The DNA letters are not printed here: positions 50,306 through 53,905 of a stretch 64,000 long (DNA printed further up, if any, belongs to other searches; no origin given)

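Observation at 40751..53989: Seven-gene operon: sugar-ABC parts (two permease pairs, one giant binding protein) built around two huge uncharacterised extracytoplasmic proteins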

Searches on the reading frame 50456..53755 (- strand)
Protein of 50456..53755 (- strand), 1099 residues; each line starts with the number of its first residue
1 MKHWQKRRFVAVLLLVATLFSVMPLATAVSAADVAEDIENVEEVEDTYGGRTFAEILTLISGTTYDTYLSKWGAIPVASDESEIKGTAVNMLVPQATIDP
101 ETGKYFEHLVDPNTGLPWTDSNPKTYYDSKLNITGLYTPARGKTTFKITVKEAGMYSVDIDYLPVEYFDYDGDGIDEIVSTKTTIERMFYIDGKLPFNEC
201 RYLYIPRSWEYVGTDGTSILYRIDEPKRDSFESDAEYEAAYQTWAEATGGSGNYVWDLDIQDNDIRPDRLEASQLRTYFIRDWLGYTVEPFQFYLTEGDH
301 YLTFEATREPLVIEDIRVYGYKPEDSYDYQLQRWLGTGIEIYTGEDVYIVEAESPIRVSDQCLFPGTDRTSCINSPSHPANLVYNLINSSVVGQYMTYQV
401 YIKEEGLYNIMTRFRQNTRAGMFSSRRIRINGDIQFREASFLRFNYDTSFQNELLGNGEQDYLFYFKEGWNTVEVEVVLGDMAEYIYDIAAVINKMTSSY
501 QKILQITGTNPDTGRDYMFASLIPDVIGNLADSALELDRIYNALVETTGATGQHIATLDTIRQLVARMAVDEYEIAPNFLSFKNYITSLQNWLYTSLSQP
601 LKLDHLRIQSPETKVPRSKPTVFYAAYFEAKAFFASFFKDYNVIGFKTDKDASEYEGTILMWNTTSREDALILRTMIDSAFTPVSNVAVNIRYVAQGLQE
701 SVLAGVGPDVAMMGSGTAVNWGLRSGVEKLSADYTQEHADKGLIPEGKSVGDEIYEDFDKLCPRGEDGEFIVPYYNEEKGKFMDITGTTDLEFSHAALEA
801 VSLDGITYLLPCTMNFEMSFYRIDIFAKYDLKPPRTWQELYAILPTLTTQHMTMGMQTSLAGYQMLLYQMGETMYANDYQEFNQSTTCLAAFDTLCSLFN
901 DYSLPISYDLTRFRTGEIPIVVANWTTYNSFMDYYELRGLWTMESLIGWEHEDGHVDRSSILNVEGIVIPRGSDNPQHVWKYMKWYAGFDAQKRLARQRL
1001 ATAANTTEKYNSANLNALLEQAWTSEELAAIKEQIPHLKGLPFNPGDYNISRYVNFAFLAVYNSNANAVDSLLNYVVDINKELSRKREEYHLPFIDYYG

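Call 3: search_protein_families(library=pfam, proteins=[window:50456-53755:-], max_evalue=0.01)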
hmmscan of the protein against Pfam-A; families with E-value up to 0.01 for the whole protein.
window:50456-53755:- (1099 aa): 2 families
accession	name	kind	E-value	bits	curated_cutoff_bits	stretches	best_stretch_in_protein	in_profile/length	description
PF13416.11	SBP_bac_8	-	2.3e-12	47.7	27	1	778-998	55-255/279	Bacterial extracellular solute-binding protein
PF01547.30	SBP_bac_1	-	5.1e-09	37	26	1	778-992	67-306/307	Bacterial extracellular solute-binding protein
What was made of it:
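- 50456..53755 (-): Giant binding protein (1099 aa): N-terminal hydrophobic helix without lipobox, two beta-sandwich CBM-like domains (about 124-320 and 348-478), helical bundle (482-597), MalE-like oligosaccharide-binding domain (about 600-1099). Pfam, call 3.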

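Call 6: search_protein_families(library=ncbifam, proteins=[window:50456-53755:-], max_evalue=0.01)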
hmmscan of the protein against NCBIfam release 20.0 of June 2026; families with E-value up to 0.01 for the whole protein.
window:50456-53755:- (1099 aa): 0 families

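Call 16: find_homologous_proteins(query=window:50456-53755:-, max_evalue=0.00001)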
Query window:50456-53755:- (1099 aa): 152 proteins with E <= 0.00001 among 8000 candidates; the best 120 are listed.
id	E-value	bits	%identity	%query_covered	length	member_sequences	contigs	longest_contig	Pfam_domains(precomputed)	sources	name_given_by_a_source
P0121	0.0e+0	2160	93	91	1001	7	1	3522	PF13416.12,PF01547.31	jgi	jgi:ABC-type glycerol-3-phosphate transport system substrate-binding protein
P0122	0.0e+0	1864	74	100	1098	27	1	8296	PF13416.12,PF01547.31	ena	-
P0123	0.0e+0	1796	72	100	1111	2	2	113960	PF13416.12,PF01547.31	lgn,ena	-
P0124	0.0e+0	1757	69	100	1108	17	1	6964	PF13416.12,PF01547.31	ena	-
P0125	0.0e+0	1741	69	100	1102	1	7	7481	PF01547.31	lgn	-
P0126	0.0e+0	1696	68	100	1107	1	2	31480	PF13416.12,PF01547.31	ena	-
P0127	0.0e+0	1695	68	100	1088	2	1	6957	PF01547.31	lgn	-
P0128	0.0e+0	1684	70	99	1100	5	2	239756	PF13416.12,PF01547.31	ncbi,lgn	-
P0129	0.0e+0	1682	69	99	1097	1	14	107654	PF13416.12,PF01547.31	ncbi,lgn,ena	-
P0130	0.0e+0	1679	69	99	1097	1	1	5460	PF13416.12,PF01547.31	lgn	-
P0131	0.0e+0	1675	69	100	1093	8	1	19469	PF01547.31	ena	-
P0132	0.0e+0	1666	68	100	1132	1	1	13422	PF13416.12,PF01547.31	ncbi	-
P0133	0.0e+0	1650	67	100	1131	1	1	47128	PF01547.31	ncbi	-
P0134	0.0e+0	1647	66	100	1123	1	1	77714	PF01547.31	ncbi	-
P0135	0.0e+0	1639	66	100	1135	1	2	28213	PF01547.31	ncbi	-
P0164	4.0e-254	864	42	99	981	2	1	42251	PF25275.2,PF01547.31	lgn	-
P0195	6.2e-226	771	39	100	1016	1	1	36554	PF13416.12,PF25275.2,PF01547.31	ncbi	-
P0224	1.4e-136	475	30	87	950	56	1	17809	PF13416.12,PF16990.12,PF25275.2,PF01547.31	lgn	-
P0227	4.9e-133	463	30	87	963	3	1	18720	PF13416.12,PF25275.2,PF01547.31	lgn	-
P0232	6.4e-125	437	31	86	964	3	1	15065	PF13416.12,PF01547.31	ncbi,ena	-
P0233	6.0e-124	433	30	87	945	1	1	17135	PF13416.12,PF01547.31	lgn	-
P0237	2.8e-115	405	29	88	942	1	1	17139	PF13416.12,PF01547.31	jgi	jgi:ABC-type glycerol-3-phosphate transport system substrate-binding protein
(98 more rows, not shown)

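Call 17: search_solved_structures(query=window:50456-53755:-, max_evalue=1)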
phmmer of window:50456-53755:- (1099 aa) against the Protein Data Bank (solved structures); distinct sequences matched with E-value up to 1: 4.
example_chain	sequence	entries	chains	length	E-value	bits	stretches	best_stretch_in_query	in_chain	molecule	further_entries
1eu8_A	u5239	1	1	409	0.00035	21.8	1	803-844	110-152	TREHALOSE/MALTOSE BINDING PROTEIN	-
5ci5_A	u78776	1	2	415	0.016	16.3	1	802-996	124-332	Extracellular solute-binding protein family 1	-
7nbz_A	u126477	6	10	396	0.023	15.8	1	792-841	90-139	Sulfoquinovosyl binding protein | Sulfoquinovosyl glycerol-binding protein SmoF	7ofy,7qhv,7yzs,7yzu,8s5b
3vxb_A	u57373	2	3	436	0.057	14.5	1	792-842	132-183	Putative sugar-binding lipoprotein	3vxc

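Call 40: predict_structure(alignment_id=A2)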
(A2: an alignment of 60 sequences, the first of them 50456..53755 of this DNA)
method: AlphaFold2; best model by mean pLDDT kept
length: 1099 residues; sequences in the alignment: 60
mean_pLDDT: 86.8   pTM: 0.82
mean pLDDT of the five models: 86.8, 85.8, 85.1, 84.5, 84.1
residues with pLDDT >= 90: 615; 70-90: 384; 50-70: 56; < 50: 44
segments of 3 or more residues with pLDDT < 50: 1-5, 19-44, 109-120
pLDDT, mean of each block of 10 residues (from residue 1): 51 58 34 30 51 73 83 92 94 79 59 42 78 88 92 96 90 87 90 88 90 88 94 96 94 87 85 90 84 95 91 96 95 96 95 94 88 88 92 93 97 91 93 95 92 92 97 95 87 89 85 89 92 94 86 87 94 92 89 88 96 91 90 83 56 76 79 84 87 69 74 89 90 95 93 94 92 92 94 95 92 95 88 92 90 89 94 90 92 93 86 87 94 82 94 93 93 89 94 90 83 94 90 94 87 93 91 92 91 80
secondary structure, 60 per line:
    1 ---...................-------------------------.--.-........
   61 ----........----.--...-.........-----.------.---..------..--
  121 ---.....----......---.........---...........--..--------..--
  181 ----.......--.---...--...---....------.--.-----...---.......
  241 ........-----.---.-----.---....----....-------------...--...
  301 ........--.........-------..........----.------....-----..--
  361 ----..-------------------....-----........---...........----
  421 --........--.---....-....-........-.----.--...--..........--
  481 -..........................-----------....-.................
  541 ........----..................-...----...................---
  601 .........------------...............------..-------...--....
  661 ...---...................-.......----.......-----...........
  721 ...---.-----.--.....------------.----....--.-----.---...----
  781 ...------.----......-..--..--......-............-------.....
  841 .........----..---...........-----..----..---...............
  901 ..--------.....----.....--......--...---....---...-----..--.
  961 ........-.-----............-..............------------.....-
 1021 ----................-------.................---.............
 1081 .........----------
elements in order (helices of 4 or more, strands of 3 or more residues): H4-22 H53-60 H65-72 E84-87 H88-91 E124-128 E133-138 E142-150 E154-164 E185-191 E203-205 E209-212 H234-248 E268-271 E276-279 E293-295 E298-308 E311-319 H327-336 E348-351 E386-389 E395-402 E406-416 E423-430 H437-440 E442-445 E447-454 E464-466 E469-478 H482-507 H519-522 H524-548 H553-570 H579-597 E601-609 H622-636 E657-663 H667-685 E687-693 H698-704 E710-714 H715-723 H736-740 H758-761 E774-776 E781-783 H795-800 E810-815 E817-822 H823-828 H837-849 H859-869 H886-902 H911-915 E920-924 H927-932 E941-944 E948-950 E960-968 H976-987 H989-1002 H1015-1019 H1025-1037 E1038-1040 H1048-1064 H1068-1089
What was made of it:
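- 50456..53755 (-): AF2 model with pLDDT 86.8, call 40.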

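Call 42: search_protein_families(library=pfam, proteins=[P0224, P0195, P0164, P0237], max_evalue=0.01)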
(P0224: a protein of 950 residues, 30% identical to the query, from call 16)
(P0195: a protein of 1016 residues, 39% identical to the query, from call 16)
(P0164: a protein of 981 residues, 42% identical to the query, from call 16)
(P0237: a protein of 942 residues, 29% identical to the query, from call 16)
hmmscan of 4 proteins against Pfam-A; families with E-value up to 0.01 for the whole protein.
P0224 (950 aa): 4 families
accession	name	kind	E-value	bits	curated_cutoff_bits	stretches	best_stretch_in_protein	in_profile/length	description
PF13416.11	SBP_bac_8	-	2.8e-20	73.7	27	1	623-860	48-258/279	Bacterial extracellular solute-binding protein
PF01547.30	SBP_bac_1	-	3.4e-20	73.7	26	1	587-852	19-307/307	Bacterial extracellular solute-binding protein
PF16990.11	CBM_35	-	2.5e-07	31.4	28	1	92-140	31-76/121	Carbohydrate binding module (family 35)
PF25275.1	Golvesin_C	-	1.4e-05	25.6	31.6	0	94-125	38-69/132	Golvesin C-terminal domain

P0195 (1016 aa): 3 families
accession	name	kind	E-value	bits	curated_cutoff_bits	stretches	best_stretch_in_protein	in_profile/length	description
PF13416.11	SBP_bac_8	-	7.1e-18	65.8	27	1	642-918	27-267/279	Bacterial extracellular solute-binding protein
PF01547.30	SBP_bac_1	-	1.3e-10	42.2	26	1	631-900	23-306/307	Bacterial extracellular solute-binding protein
PF25275.1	Golvesin_C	-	1.3e-05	25.7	31.6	0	326-361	30-65/132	Golvesin C-terminal domain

P0164 (981 aa): 3 families
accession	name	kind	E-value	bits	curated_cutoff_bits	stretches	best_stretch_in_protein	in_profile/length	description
PF01547.30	SBP_bac_1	-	1.2e-15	58.7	26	1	596-865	13-307/307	Bacterial extracellular solute-binding protein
PF25275.1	Golvesin_C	-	1.4e-05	25.6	31.6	0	304-339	30-65/132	Golvesin C-terminal domain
PF16990.11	CBM_35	-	0.00041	21.1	28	0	307-335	28-56/121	Carbohydrate binding module (family 35)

P0237 (942 aa): 2 families
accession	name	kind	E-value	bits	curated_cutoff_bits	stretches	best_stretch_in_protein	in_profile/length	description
PF01547.30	SBP_bac_1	-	7.9e-26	92.2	26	1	554-838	5-306/307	Bacterial extracellular solute-binding protein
PF13416.11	SBP_bac_8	-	1.8e-22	80.9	27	1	563-840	4-251/279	Bacterial extracellular solute-binding protein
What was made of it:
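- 50456..53755 (-): Weak CBM_35/Golvesin_C hits in homologs, call 42.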

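Call 43: find_encoding_contigs(protein=P0224, flank=10000, max_places=2)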
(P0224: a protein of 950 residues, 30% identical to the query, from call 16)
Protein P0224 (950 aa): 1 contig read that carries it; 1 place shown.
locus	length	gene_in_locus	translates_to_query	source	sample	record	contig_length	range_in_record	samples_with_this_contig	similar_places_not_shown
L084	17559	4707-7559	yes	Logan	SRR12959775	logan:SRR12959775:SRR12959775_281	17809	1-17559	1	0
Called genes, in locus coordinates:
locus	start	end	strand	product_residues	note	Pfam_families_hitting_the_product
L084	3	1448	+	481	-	?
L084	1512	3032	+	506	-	PF03422:CBM_6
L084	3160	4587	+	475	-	PF01547:SBP_bac_1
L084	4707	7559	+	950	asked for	PF16990:CBM_35 (faint), PF25275:Golvesin_C (faint), PF01547:SBP_bac_1, PF13416:SBP_bac_8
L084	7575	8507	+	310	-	PF00528:BPD_transp_1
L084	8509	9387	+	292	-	PF00528:BPD_transp_1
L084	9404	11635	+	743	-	PF08450:SGL (faint), PF06739:SBBP (faint), PF01436:NHL (weak), PF07719:TPR_2 (faint), PF13414:TPR_11 (faint), PF04893:Yip1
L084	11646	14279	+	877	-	PF18952:DUF5696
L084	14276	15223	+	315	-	PF00528:BPD_transp_1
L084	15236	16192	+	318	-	PF00528:BPD_transp_1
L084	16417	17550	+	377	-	PF00392:GntR, PF00532:Peripla_BP_1, PF13407:Peripla_BP_4, PF13377:Peripla_BP_3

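Call 44: fold_search(model_id=the predicted structure, library=pdb)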
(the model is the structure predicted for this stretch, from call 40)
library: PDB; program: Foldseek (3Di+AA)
matches with E <= 10: 1377; with E <= 0.001: 961
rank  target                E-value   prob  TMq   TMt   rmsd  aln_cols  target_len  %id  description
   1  5ci5_B                9.2e-18  1.00  0.27  0.68   5.9       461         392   17  Crystal Structure of an ABC transporter Solute Binding Protein from Thermotoga Lettingae TMO (Tlet_1705, TARGET EFI-51 (released 2015-07-22)
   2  9xf5_A                7.6e-17  1.00  0.27  0.71   5.7       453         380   15  Cycloisomaltooligosaccharide binding protein in complex with cycloisomaltooctaose (released 2026-03-25)
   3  5ci5_A                4.5e-16  1.00  0.27  0.67   5.8       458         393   18  Crystal Structure of an ABC transporter Solute Binding Protein from Thermotoga Lettingae TMO (Tlet_1705, TARGET EFI-51 (released 2015-07-22)
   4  5f7v_A                2.1e-15  1.00  0.28  0.70   5.7       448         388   16  ABC substrate-binding protein Lmo0181 from Listeria monocytogenes in complex with cycloalternan (released 2016-09-07)
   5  7vfq_C                2.2e-15  1.00  0.27  0.67   6.6       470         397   16  Wild type GltA from Bifidobacterium infantis JCM 1222 complexed with lacto-N-tetraose (released 2022-09-14)
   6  5ysf_A                2.7e-15  1.00  0.28  0.72   5.7       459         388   16  Crystal structure of beta-1,2-glucooligosaccharide binding protein in complex with sophoropentaose (released 2018-05-02)
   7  7vfq_B                3.4e-15  1.00  0.27  0.65   7.3       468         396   16  Wild type GltA from Bifidobacterium infantis JCM 1222 complexed with lacto-N-tetraose (released 2022-09-14)
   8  7vfr_A                5.1e-15  1.00  0.27  0.66   6.7       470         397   16  GltA N83K mutant from Bifidobacterium infantis JCM 1222 complexed with lacto-N-tetraose (released 2022-09-14)
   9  9xfu_A                5.7e-15  1.00  0.28  0.70   5.7       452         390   15  Cycloisomaltooligosaccharide binding protein in complex with isomaltoheptaose (released 2026-03-25)
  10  5ysd_A                1.6e-14  1.00  0.28  0.72   5.3       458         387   16  Crystal structure of beta-1,2-glucooligosaccharide binding protein in complex with sophorotriose (released 2018-05-02)
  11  3uor_A                2.1e-14  1.00  0.29  0.74   5.3       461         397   14  The structure of the sugar-binding protein MalE from the phytopathogen Xanthomonas citri (released 2011-12-14)
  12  7vfq_A                2.1e-14  1.00  0.27  0.66   6.7       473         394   15  Wild type GltA from Bifidobacterium infantis JCM 1222 complexed with lacto-N-tetraose (released 2022-09-14)
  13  2ghb_A                2.4e-14  1.00  0.29  0.78   4.6       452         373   15  Thermotoga maritima maltotriose binding protein, ligand free form (released 2007-02-06)
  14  5yse_A                2.4e-14  1.00  0.29  0.73   5.3       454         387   16  Crystal structure of beta-1,2-glucooligosaccharide binding protein in complex with sophorotetraose (released 2018-05-02)
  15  5yse_B                3.1e-14  1.00  0.28  0.72   5.9       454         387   16  Crystal structure of beta-1,2-glucooligosaccharide binding protein in complex with sophorotetraose (released 2018-05-02)
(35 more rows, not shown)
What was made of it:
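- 50456..53755 (-): Foldseek hits to oligosaccharide SBPs, call 44.
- On CUT1 ABC sugar importer: The model's C-terminal half matches oligosaccharide SBPs with target-normalised TM 0.65-0.79 (call 44).
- The SBP domain resembles oligosaccharide binders (call 44).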

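Call 45: find_encoding_contigs(protein=P0237, flank=10000, max_places=1)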
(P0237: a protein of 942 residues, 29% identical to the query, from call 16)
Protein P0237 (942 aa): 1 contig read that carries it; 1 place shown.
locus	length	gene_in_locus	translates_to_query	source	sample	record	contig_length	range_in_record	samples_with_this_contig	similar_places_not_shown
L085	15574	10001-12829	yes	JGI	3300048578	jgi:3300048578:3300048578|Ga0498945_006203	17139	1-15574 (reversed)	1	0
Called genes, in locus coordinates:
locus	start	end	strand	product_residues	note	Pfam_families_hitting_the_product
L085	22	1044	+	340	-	PF04041:Glyco_hydro_130, PF22847:Glyco_hydro_43_rel (faint)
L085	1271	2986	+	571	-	PF02878:PGM_PMM_I, PF02879:PGM_PMM_II, PF02880:PGM_PMM_III, PF00408:PGM_PMM_IV (faint)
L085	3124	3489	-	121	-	PF00903:Glyoxalase, PF13669:Glyoxalase_4 (weak)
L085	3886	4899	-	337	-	PF13421:Band_7_1, PF01145:Band_7, PF13240:Zn_Ribbon_1 (faint), PF13248:Zn_ribbon_3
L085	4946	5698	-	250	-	PF04536:TPM_phosphatase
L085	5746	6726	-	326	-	PF08271:Zn_Ribbon_TF (faint)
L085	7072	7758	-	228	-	PF04012:PspA_IM30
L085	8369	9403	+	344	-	PF00356:LacI (weak), PF04967:HTH_10 (faint), PF00532:Peripla_BP_1, PF13377:Peripla_BP_3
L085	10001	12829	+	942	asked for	PF01547:SBP_bac_1, PF13416:SBP_bac_8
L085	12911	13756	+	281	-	PF00528:BPD_transp_1 (weak)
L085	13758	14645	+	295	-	PF00528:BPD_transp_1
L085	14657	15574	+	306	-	?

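Call 46: find_encoding_contigs(protein=P0233, flank=10000, max_places=1)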
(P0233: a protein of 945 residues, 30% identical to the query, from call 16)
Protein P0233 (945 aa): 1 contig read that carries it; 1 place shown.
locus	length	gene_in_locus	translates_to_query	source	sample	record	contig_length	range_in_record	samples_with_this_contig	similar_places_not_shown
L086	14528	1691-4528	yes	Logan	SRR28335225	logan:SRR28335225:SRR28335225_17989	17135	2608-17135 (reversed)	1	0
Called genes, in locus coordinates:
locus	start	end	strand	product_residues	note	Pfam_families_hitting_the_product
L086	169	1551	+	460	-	-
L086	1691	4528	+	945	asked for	PF01547:SBP_bac_1, PF13416:SBP_bac_8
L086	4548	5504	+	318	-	-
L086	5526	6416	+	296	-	PF00528:BPD_transp_1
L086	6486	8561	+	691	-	PF01436:NHL (faint), PF07719:TPR_2 (faint), PF13414:TPR_11 (weak), PF04893:Yip1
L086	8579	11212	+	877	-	PF18952:DUF5696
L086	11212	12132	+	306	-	PF00528:BPD_transp_1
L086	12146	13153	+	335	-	PF00528:BPD_transp_1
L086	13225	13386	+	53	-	-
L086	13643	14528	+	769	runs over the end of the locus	PF17853:GGDEF_2 (weak), PF12833:HTH_18, PF00165:HTH_AraC (weak)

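Call 47: find_encoding_contigs(protein=P0232, flank=10000, max_places=1)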
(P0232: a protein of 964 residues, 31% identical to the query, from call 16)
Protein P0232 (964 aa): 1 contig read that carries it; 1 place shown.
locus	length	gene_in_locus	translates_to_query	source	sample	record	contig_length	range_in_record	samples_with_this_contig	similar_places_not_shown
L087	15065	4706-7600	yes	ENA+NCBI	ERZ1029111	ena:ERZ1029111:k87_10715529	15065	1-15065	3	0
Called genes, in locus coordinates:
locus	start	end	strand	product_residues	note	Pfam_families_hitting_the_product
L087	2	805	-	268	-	?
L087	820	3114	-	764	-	PF00933:Glyco_hydro_3, PF01915:Glyco_hydro_3_C, PF14310:Fn3-like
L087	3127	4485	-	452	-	PF01946:Thi4 (weak), PF01134:GIDA (weak), PF12831:FAD_oxidored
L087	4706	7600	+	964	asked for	PF01547:SBP_bac_1, PF13416:SBP_bac_8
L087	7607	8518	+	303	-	PF00528:BPD_transp_1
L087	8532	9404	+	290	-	PF00528:BPD_transp_1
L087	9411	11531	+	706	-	PF01436:NHL (faint), PF13432:TPR_16 (faint), PF04893:Yip1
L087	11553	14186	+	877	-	PF18952:DUF5696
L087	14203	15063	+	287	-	?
